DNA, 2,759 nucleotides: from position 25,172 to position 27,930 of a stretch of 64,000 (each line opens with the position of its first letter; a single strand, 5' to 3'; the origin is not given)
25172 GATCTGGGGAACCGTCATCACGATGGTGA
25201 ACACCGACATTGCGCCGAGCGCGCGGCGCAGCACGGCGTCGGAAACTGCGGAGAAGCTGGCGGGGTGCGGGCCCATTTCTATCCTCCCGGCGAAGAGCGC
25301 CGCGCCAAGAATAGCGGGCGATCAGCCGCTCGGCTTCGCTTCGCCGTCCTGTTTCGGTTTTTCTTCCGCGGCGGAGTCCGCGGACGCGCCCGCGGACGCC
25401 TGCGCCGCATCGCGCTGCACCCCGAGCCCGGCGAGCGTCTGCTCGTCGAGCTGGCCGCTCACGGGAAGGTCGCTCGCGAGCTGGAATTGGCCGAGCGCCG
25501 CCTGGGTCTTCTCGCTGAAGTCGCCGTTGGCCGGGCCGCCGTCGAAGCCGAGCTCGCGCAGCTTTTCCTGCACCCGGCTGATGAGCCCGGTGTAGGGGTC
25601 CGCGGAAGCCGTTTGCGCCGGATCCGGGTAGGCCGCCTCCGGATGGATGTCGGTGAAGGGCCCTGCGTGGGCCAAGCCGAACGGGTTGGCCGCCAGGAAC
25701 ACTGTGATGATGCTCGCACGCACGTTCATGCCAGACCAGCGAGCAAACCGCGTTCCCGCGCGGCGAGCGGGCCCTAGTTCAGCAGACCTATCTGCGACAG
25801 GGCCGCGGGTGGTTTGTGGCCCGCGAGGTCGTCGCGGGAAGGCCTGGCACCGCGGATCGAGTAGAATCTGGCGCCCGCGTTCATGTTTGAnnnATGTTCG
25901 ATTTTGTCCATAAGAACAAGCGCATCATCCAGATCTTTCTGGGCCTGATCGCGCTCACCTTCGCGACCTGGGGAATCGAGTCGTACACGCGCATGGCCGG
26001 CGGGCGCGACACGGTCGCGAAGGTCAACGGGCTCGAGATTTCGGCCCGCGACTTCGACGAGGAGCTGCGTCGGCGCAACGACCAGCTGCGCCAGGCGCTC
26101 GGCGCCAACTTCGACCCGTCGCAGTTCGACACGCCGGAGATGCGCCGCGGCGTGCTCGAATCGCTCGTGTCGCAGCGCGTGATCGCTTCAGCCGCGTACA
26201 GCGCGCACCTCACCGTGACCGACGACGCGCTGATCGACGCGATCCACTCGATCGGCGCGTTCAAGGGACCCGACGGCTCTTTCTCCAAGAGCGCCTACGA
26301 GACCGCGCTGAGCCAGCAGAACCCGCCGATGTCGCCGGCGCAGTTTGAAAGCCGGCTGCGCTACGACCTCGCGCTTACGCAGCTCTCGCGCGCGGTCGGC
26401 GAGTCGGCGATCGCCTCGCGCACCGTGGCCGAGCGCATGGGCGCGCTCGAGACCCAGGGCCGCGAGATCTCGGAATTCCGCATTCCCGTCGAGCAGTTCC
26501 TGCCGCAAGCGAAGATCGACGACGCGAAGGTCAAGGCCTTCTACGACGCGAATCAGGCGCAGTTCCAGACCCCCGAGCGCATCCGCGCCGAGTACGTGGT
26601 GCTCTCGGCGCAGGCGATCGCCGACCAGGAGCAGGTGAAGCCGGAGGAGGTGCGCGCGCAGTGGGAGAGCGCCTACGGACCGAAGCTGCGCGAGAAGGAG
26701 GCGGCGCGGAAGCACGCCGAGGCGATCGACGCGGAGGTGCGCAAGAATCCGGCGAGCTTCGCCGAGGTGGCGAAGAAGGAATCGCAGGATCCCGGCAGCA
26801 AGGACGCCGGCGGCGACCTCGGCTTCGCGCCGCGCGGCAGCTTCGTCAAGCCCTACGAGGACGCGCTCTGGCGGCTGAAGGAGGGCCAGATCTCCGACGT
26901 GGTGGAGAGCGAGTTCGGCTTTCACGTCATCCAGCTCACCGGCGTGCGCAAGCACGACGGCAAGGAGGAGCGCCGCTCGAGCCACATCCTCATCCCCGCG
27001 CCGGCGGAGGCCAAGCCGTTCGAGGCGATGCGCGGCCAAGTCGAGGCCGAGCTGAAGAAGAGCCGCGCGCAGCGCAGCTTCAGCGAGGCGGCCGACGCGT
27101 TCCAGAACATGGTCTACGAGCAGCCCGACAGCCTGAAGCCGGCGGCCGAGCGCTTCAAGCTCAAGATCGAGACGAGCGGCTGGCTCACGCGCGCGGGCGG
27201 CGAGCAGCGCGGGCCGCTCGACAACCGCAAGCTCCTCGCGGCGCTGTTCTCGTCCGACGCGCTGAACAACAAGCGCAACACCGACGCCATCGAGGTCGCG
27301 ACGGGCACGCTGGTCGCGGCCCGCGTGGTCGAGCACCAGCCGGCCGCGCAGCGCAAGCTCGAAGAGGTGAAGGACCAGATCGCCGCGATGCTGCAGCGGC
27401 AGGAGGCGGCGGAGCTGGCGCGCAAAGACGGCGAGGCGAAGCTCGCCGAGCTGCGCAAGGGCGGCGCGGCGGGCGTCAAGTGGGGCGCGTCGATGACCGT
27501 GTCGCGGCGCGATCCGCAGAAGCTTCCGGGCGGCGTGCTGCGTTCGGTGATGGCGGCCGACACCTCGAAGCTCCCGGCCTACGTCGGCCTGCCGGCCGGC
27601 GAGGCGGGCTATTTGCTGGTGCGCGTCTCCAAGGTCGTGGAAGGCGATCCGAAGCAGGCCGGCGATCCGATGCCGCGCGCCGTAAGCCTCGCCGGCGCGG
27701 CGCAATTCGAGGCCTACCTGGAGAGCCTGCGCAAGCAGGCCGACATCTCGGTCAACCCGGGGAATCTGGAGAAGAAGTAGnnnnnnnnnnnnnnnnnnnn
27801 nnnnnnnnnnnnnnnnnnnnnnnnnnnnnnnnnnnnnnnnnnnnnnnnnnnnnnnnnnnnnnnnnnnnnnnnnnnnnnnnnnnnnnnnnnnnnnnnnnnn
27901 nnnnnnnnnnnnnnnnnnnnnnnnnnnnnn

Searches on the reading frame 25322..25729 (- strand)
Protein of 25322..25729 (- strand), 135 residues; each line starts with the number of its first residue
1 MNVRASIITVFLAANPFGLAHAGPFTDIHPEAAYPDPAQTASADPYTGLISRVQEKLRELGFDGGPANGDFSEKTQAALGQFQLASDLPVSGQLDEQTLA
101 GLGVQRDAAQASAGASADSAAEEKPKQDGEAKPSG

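Call 82: search_protein_families(library=pfam, proteins=[window:25322-25729:-], max_evalue=0.001)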
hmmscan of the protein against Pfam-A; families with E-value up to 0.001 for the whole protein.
window:25322-25729:- (135 aa): 2 families
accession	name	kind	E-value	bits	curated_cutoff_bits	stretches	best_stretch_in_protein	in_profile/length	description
PF01471.23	PG_binding_1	-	4e-13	49.8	23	1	50-100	5-55/57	Putative peptidoglycan binding domain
PF08823.16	PG_binding_2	-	0.00044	20.9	21.1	1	50-83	18-51/74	Putative peptidoglycan binding domain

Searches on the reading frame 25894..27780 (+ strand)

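Call 82: search_protein_families(library=pfam, proteins=[window:25894-27780:+], max_evalue=0.001)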
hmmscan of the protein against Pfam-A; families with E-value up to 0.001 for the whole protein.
window:25894-27780:+ (628 aa): 5 families
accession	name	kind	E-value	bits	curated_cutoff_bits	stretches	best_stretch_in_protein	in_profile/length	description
PF13624.11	SurA_N_3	-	3.2e-44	151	27.2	1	1-164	1-161/162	SurA-like N-terminal domain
PF13623.11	SurA_N_2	-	8.3e-30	104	28.5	1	7-139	6-145/145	SurA-like N-terminal domain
PF00639.27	Rotamase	-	1.5e-24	87.3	21.7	1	264-349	11-96/97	PPIC-type PPIASE domain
PF13616.12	Rotamase_3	-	1.9e-23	83.7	22.5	1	262-350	27-114/116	PPIC-type PPIASE domain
PF13145.12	Rotamase_2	-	2.5e-15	57.8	27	1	269-353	30-110/121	PPIC-type PPIASE domain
